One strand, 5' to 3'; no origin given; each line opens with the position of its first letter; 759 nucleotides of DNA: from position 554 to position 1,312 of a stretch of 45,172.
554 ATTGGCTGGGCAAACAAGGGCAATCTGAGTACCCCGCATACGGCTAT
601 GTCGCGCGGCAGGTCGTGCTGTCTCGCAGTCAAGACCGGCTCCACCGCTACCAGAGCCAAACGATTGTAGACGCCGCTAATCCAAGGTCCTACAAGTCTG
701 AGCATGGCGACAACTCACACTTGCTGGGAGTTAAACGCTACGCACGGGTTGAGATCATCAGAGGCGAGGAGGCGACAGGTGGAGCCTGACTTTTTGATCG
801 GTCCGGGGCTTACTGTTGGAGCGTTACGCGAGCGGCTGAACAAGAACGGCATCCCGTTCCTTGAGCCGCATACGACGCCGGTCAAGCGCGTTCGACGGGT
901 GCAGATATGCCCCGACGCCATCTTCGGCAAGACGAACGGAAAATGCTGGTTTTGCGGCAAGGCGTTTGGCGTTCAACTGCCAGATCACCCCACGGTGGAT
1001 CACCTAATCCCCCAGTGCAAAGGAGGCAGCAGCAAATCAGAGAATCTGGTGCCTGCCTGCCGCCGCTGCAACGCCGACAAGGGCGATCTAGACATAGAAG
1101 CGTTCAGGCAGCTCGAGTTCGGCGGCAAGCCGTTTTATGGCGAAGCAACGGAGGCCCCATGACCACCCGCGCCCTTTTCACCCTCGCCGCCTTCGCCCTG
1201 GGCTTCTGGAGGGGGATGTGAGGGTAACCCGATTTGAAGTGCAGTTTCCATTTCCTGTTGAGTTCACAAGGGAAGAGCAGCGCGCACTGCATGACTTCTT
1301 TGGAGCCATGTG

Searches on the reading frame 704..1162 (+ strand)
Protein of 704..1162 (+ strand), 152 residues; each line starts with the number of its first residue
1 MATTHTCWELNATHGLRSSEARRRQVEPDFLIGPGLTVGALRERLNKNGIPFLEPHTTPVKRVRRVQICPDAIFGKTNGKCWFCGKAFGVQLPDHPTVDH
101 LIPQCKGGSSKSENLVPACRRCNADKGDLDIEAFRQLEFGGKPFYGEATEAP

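Call 39: search_protein_families(library=phrogs, proteins=[window:704-1162:+], max_evalue=0.001)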
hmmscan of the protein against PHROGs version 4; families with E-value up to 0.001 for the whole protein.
window:704-1162:+ (152 aa): 29 families (the best 25 are shown)
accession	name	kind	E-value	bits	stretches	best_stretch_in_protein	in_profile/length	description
phrog_2118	-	DNA, RNA and nucleotide metabolism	1.1e-17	65.5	1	73-136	171-231/301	HNH endonuclease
phrog_338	-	DNA, RNA and nucleotide metabolism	1.9e-15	58.1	1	59-128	193-261/340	HNH endonuclease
phrog_16726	-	DNA, RNA and nucleotide metabolism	3.9e-14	54.1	1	59-129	74-143/308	HNH endonuclease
phrog_2214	-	DNA, RNA and nucleotide metabolism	5.6e-14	53.1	1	71-136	186-246/429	HNH endonuclease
phrog_1035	-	DNA, RNA and nucleotide metabolism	4.1e-13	50.8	1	74-137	155-221/271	endonuclease VII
phrog_1271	-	DNA, RNA and nucleotide metabolism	4.7e-12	47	1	22-132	242-321/361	HNH endonuclease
phrog_8660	-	DNA, RNA and nucleotide metabolism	5.2e-12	47.3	1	67-129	113-179/196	HNH endonuclease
phrog_5718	-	DNA, RNA and nucleotide metabolism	8.4e-10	39.2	1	75-131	125-178/394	HNH endonuclease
phrog_9545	-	DNA, RNA and nucleotide metabolism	3.4e-09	37.7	1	89-128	128-166/206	HNH endonuclease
phrog_14314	-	DNA, RNA and nucleotide metabolism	5.9e-09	37.6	1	76-128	14-63/252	HNH endonuclease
phrog_7785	-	DNA, RNA and nucleotide metabolism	1.2e-08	36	1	58-130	46-115/147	HNH endonuclease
phrog_6050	-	DNA, RNA and nucleotide metabolism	1.5e-08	34.9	1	76-129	309-360/402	HNH endonuclease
phrog_960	-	DNA, RNA and nucleotide metabolism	1.6e-07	30.8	1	70-129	217-277/991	HNH endonuclease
phrog_9645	-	DNA, RNA and nucleotide metabolism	2e-07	31.8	1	80-129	25-72/168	HNH endonuclease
phrog_16016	-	DNA, RNA and nucleotide metabolism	1.3e-06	29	1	60-131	30-102/252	HNH endonuclease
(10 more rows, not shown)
